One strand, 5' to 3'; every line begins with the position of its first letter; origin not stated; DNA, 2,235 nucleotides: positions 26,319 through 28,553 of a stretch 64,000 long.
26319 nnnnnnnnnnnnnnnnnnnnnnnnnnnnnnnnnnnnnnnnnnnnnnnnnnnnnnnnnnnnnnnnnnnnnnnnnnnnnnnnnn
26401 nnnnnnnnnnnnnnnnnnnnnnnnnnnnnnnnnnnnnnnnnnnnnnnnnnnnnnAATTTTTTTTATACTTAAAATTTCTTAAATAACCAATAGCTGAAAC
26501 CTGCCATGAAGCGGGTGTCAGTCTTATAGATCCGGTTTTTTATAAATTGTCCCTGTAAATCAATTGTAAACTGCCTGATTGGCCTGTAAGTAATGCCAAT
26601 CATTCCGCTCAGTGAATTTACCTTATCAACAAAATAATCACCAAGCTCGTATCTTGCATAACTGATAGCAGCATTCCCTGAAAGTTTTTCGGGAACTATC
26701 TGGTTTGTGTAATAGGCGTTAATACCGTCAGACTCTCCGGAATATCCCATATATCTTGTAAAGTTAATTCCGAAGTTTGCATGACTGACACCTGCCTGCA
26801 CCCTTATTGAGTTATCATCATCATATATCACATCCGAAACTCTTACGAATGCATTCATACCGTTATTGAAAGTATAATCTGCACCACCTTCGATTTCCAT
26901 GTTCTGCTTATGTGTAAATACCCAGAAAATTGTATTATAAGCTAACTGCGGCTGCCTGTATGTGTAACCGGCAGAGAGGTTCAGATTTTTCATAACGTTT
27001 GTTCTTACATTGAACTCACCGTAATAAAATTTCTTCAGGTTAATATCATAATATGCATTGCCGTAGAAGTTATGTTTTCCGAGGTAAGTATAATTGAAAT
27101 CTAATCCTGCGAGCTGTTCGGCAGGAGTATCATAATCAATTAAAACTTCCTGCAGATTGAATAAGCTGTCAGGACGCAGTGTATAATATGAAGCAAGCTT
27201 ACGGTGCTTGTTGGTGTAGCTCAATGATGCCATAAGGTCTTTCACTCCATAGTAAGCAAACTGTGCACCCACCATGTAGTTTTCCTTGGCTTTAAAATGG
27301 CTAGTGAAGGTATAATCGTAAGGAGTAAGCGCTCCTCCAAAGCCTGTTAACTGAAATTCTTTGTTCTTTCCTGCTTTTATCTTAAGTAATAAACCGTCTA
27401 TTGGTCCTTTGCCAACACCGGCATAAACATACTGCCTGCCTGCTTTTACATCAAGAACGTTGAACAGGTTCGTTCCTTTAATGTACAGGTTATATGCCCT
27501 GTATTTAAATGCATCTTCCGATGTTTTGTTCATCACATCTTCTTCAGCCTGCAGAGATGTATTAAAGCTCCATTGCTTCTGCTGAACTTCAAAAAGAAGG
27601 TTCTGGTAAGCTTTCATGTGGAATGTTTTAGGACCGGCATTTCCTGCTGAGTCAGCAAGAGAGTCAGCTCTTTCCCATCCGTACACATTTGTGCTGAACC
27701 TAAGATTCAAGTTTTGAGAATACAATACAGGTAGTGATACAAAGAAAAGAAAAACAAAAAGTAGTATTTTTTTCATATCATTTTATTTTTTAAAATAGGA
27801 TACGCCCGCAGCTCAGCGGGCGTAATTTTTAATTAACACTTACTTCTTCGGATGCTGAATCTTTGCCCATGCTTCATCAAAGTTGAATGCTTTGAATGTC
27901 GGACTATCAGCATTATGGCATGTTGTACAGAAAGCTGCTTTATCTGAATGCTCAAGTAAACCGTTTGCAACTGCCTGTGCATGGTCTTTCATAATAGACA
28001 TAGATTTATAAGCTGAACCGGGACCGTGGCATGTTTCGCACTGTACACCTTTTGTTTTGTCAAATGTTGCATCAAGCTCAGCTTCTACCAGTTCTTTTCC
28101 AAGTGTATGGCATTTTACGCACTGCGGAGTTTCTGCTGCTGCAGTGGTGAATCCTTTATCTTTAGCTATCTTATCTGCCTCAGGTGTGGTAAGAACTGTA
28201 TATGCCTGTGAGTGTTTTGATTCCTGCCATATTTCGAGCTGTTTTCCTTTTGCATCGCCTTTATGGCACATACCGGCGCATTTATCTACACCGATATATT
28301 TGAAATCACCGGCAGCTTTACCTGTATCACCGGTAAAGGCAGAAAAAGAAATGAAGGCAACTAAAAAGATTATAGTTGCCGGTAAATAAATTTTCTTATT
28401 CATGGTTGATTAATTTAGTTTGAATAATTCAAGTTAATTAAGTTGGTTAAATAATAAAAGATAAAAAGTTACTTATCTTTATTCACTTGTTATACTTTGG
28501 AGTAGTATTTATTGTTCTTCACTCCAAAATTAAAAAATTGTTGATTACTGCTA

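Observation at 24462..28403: Porin-cytochrome-like module built from parts unlike MtrAB or Geobacter Pcc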

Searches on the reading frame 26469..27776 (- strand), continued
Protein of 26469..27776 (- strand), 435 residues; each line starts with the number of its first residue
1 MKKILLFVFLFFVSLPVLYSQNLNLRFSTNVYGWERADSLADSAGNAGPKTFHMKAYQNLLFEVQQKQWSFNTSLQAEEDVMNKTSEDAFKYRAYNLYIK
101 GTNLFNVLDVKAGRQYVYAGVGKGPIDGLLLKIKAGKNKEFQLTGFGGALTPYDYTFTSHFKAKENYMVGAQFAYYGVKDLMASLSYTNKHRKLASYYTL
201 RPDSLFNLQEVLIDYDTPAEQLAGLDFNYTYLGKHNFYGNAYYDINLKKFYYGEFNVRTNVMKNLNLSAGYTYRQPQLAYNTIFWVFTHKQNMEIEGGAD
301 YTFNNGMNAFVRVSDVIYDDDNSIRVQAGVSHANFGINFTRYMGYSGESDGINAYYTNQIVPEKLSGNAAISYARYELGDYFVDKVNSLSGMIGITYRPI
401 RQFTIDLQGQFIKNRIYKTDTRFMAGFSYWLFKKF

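Call 42: find_encoding_contigs(protein=P0233, flank=8000, max_places=2)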
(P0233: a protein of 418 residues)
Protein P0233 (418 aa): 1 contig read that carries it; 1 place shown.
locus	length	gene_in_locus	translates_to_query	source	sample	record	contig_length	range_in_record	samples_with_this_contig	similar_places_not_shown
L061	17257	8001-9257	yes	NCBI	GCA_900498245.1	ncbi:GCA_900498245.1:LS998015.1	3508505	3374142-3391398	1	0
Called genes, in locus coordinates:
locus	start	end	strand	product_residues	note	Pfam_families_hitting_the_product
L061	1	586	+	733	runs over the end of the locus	PF00982:Glyco_transf_20, PF02358:Trehalose_PPase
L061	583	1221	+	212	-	PF19027:DUF5752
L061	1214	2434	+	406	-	PF21269:TreT_GT1, PF00534:Glycos_transf_1, PF13692:Glyco_trans_1_4, PF20706:GT4-conflict (weak)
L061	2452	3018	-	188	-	PF02525:Flavodoxin_2, PF03358:FMN_red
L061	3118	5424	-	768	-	PF13620:CarboxypepD_reg, PF13715:CarbopepD_reg_2, PF00593:TonB_dep_Rec_b-barrel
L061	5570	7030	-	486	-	PF12704:MacB_PCD, PF02687:FtsX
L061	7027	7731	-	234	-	PF00005:ABC_tran, PF13304:AAA_21 (faint)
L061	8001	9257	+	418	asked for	-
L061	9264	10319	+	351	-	PF02085:Cytochrom_CIII (faint), PF14522:Cytochrome_C7 (weak), PF14537:Cytochrom_c3_2 (faint), PF14522:Cytochrome_C7 (weak)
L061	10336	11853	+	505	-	PF14522:Cytochrome_C7 (faint), PF09698:GSu_C4xC__C2xCH (faint)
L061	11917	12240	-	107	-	PF01035:DNA_binding_1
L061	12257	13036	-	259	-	-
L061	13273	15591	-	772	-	PF06452:CBM9_1, PF19313:DUF5916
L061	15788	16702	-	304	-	PF00892:EamA, PF03151:TPT (weak), PF00892:EamA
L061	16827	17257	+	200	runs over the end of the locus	-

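Call 43: find_encoding_contigs(protein=P0338, flank=8000, max_places=2)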
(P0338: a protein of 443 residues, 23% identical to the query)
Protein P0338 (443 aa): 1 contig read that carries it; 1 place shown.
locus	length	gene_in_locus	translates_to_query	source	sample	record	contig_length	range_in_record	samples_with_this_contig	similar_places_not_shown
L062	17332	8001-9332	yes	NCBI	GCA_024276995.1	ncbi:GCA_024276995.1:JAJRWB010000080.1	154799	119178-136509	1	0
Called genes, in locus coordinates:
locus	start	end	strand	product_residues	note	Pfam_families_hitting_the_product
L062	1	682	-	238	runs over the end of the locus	PF11376:DUF3179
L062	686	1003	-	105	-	PF11376:DUF3179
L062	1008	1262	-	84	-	-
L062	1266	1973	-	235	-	PF04542:Sigma70_r2, PF08281:Sigma70_r4_2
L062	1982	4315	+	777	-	PF03600:CitMHS, PF00939:Na_sulph_symp (weak), PF02080:TrkA_C, PF00939:Na_sulph_symp, PF03600:CitMHS (weak)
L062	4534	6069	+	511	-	PF03264:Cytochrom_NNT (weak), PF14522:Cytochrome_C7 (faint)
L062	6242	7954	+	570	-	PF14522:Cytochrome_C7 (faint), PF22113:Mtrc-MtrF_II-IV_dom (weak), PF02335:Cytochrom_C552 (faint), PF09699:Paired_CXXCH_1 (faint), PF13435:Cytochrome_C554, PF14537:Cytochrom_c3_2 (faint), PF22113:Mtrc-MtrF_II-IV_dom (weak)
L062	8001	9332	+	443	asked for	-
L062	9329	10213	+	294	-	PF14522:Cytochrome_C7 (faint), PF14537:Cytochrom_c3_2 (faint)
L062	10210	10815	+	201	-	PF14522:Cytochrome_C7 (faint), PF02085:Cytochrom_CIII (faint)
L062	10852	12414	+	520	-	PF00672:HAMP, PF00512:HisKA, PF02518:HATPase_c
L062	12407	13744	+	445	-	PF00072:Response_reg, PF00158:Sigma54_activat, PF01078:Mg_chelatase (faint), PF14532:Sigma54_activ_2, PF07728:AAA_5, PF25601:AAA_lid_14, PF02954:HTH_8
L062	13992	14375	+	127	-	-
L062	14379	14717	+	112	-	-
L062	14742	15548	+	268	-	PF13435:Cytochrome_C554 (faint), PF14522:Cytochrome_C7 (faint), PF09699:Paired_CXXCH_1 (faint), PF22113:Mtrc-MtrF_II-IV_dom (weak)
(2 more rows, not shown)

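Call 50: search_protein_families(library=pfam, alignment_id=A1, max_evalue=1)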
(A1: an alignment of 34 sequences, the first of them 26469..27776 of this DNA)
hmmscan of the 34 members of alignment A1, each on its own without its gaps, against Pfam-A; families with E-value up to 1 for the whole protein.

A. member 1, window:26469-27776:- (435 aa): 0 families

B. families by the number of members that match (of 34 scanned): 6 families
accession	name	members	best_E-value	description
PF04453.20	LptD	3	4.5e-06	LPS transport system D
PF21786.3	Bflower_3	3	0.0033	6-fold beta flower protein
PF03769.21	Attacin_C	1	0.014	Attacin, C-terminal region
PF22353.1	PF1197-like_C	1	0.088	NAD(P)H:rubredoxin oxidoreductase, C-terminal domain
PF17317.7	MFA1_2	1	0.15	Mating hormone A-factor 1&2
PF00880.23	Nebulin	1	0.23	Nebulin repeat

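Call 51: search_protein_families(library=pfam, alignment_id=A2, max_evalue=1)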
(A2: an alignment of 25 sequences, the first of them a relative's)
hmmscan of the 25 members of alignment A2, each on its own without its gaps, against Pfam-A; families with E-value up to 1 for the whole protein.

A. member 1, P0233 (418 aa): 0 families

B. families by the number of members that match (of 25 scanned): 11 families
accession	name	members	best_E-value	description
PF13505.12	OMP_b-brl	2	0.01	Outer membrane protein beta-barrel domain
PF18107.7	HTH_ABP1_N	1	0.0015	Fission yeast centromere protein N-terminal domain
PF04453.20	LptD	1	0.0046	LPS transport system D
PF15910.11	V-set_2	1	0.0073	ICOS V-set domain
PF24653.1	Phage_OMP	1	0.009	Cyanophage outer membrane protein like beta barrel domain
PF23285.1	DUF7078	1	0.012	Domain of unknown function (DUF7078)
PF01389.23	OmpA_membrane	1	0.012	OmpA-like transmembrane domain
PF19089.6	DUF5777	1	0.015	Membrane bound beta barrel domain (DUF5777)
PF13609.12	Porin_4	1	0.023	Gram-negative porin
PF14052.12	Caps_assemb_Wzi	1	0.039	Capsule assembly protein Wzi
PF20631.3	CoV_NSP13_1B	1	0.16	Coronavirus Nonstructural protein 13, 1B domain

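Call 52: list_cluster_members(proteins=[P0225, P0238, P0243, P0231, P0246, P0222, P0240, P0338, P0339, P0332])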
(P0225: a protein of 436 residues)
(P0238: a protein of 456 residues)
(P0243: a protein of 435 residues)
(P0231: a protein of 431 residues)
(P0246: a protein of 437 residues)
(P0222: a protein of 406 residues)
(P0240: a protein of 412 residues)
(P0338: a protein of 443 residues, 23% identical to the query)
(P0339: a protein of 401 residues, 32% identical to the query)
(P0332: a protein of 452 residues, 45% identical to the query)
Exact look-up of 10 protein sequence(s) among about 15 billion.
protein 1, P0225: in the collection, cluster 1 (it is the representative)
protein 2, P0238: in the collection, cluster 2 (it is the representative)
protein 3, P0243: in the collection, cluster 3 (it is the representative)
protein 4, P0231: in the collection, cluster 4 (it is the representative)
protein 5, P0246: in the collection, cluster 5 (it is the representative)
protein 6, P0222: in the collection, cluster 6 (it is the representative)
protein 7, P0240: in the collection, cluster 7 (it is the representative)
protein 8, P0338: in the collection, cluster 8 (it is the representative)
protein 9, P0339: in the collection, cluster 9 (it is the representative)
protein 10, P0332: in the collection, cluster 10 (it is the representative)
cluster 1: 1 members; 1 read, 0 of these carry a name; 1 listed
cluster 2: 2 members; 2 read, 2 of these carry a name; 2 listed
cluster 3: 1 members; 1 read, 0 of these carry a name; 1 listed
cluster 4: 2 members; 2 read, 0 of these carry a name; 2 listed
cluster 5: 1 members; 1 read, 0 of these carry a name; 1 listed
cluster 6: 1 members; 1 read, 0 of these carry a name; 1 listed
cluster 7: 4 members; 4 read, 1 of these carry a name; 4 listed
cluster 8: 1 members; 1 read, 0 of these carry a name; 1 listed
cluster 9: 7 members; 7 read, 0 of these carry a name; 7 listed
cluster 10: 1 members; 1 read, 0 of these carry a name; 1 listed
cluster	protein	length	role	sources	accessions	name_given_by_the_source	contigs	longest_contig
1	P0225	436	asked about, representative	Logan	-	-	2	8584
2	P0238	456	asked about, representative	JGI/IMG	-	hypothetical protein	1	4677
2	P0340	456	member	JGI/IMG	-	hypothetical protein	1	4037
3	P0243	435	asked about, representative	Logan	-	-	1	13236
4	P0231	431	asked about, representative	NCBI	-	-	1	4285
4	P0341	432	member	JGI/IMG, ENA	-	-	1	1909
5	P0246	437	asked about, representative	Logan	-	-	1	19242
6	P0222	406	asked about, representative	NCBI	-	-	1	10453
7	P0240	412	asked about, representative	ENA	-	-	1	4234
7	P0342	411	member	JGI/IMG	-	hypothetical protein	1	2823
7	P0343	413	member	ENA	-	-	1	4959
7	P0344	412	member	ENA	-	-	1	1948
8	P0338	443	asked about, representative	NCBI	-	-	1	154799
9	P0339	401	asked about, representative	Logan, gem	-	-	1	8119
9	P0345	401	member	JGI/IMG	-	-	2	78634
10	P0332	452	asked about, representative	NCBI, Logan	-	-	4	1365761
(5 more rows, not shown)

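Call 95: find_encoding_contigs(protein=P0074, flank=10000, max_places=2)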
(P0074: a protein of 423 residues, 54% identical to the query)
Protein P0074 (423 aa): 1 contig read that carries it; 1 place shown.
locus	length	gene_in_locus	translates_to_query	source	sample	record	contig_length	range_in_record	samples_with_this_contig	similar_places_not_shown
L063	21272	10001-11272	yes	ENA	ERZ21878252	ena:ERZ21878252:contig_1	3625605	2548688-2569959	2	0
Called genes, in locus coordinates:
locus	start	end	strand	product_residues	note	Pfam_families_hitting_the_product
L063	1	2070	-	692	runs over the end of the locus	PF22113:Mtrc-MtrF_II-IV_dom (faint), PF14537:Cytochrom_c3_2 (faint), PF09699:Paired_CXXCH_1 (faint), PF13435:Cytochrome_C554 (faint), PF14522:Cytochrome_C7 (faint), PF13585:CHU_C (weak), PF13860:FlgD_ig (weak), PF18962:Por_Secre_tail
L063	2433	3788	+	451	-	PF00072:Response_reg, PF00158:Sigma54_activat, PF14532:Sigma54_activ_2, PF00004:AAA (weak), PF07724:AAA_2 (weak), PF07728:AAA_5 (weak), PF25601:AAA_lid_14, PF02954:HTH_8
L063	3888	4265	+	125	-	-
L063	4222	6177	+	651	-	PF02085:Cytochrom_CIII (faint), PF03264:Cytochrom_NNT (faint), PF09699:Paired_CXXCH_1 (faint), PF14522:Cytochrome_C7 (faint), PF22678:Cytochrom_c_NrfB-like (faint), PF14537:Cytochrom_c3_2 (weak), PF22113:Mtrc-MtrF_II-IV_dom (weak)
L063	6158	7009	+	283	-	PF01292:Ni_hydr_CYTB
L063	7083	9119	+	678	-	PF03264:Cytochrom_NNT, PF14522:Cytochrome_C7 (faint), PF02085:Cytochrom_CIII (faint), PF22113:Mtrc-MtrF_II-IV_dom (faint), PF14537:Cytochrom_c3_2 (weak)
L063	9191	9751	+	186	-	PF09699:Paired_CXXCH_1 (faint), PF22113:Mtrc-MtrF_II-IV_dom (weak), PF13435:Cytochrome_C554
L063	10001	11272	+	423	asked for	-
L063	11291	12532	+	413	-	PF02085:Cytochrom_CIII (faint), PF22113:Mtrc-MtrF_II-IV_dom (faint), PF14537:Cytochrom_c3_2 (faint), PF14522:Cytochrome_C7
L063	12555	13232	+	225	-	-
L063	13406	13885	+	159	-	-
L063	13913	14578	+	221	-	PF01578:Cytochrom_C_asm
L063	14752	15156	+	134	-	PF03100:CcmE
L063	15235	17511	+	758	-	PF01578:Cytochrom_C_asm, PF16327:CcmF_C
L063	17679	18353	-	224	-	-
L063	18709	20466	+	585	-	PF07244:POTRA, PF08478:POTRA_1 (faint), PF08479:POTRA_2 (faint), PF07244:POTRA, PF03865:ShlB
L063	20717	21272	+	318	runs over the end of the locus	PF02588:YitT_membrane, PF10035:DUF2179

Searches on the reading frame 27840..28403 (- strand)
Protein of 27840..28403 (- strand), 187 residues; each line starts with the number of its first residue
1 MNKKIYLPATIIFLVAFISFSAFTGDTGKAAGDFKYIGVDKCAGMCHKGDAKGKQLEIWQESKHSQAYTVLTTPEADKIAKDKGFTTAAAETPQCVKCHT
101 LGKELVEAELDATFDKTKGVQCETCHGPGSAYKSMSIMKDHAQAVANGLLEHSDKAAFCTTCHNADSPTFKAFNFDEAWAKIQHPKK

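Call 4: search_protein_families(library=pfam, proteins=[window:27840-28403:-], max_evalue=0.01)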
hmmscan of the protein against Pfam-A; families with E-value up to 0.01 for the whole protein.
window:27840-28403:- (187 aa): 6 families
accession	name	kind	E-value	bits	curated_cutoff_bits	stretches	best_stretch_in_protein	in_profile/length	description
PF13435.11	Cytochrome_C554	-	1e-14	55.6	20.8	1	45-127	4-84/84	Cytochrome c554 and c-prime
PF22113.1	Mtrc-MtrF_II-IV_dom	-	1.1e-05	25.4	30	2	40-135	82-172/176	Outer membrane cytochrome MtrC/MtrF-like, domains II/IV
PF03264.19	Cytochrom_NNT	-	3e-05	24.3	24.1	1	88-145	32-88/174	NapC/NirT cytochrome c family, N-terminal region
PF14522.11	Cytochrome_C7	-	0.0036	17.5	24.8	0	91-164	12-67/67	Cytochrome c7 and related cytochrome c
PF00684.25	DnaJ_CXXCXGXG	-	0.0046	17.6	32.7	1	90-133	12-55/65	DnaJ central domain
PF14537.11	Cytochrom_c3_2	-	0.0077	17.1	25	0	94-166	8-67/79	Cytochrome c3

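Call 5: search_protein_families(library=ncbifam, proteins=[window:27840-28403:-], max_evalue=0.01)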
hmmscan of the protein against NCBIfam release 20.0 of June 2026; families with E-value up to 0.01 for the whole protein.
window:27840-28403:- (187 aa): 7 families
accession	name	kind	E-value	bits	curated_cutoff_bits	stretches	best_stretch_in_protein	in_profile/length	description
NF041198.1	UshA_like_PCGU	equivalog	6e-15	54.8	275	1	32-167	401-512/519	UshA-like (seleno)protein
NF043010.1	Cyt554_Nsmonas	equivalog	6.5e-09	35.5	400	1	14-135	8-124/238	cytochrome c-550 CycA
NF041028.1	decahem_GSU2203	exception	1.5e-06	27.7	325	1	94-166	38-111/317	GSU2203 family decaheme c-type cytochrome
TIGR03508.1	decahem_SO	subfamily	1.7e-06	27.7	192.2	1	116-166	31-80/258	DmsE family decaheme c-type cytochrome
NF040971.1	cytc_ExtS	equivalog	0.00019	20.7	100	1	7-155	7-153/262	selenite/tellurite reduction operon c-type cytochrome lipoprotein ExtS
TIGR01904.2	GSu_C4xC__C2xCH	domain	0.0021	17.8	27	0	85-142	16-71/73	CxxxxCH/CxxCH domain c-type cytochrome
TIGR03153.1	cytochr_NrfH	equivalog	0.0032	17.5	134.2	0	83-138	19-70/138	cytochrome c nitrite reductase small subunit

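Call 78: search_solved_structures(query=window:27840-28403:-, max_evalue=0.01)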
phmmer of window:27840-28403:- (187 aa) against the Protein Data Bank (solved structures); distinct sequences matched with E-value up to 0.01: 2.
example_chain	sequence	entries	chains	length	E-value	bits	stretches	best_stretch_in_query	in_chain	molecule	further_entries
1bvb_A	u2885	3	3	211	7.6e-05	25.7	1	35-133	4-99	CYTOCHROME C-554 | CYTOCHROME C554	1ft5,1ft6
6r2q_A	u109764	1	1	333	0.0056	19.6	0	70-166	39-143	Cystathionine beta-synthase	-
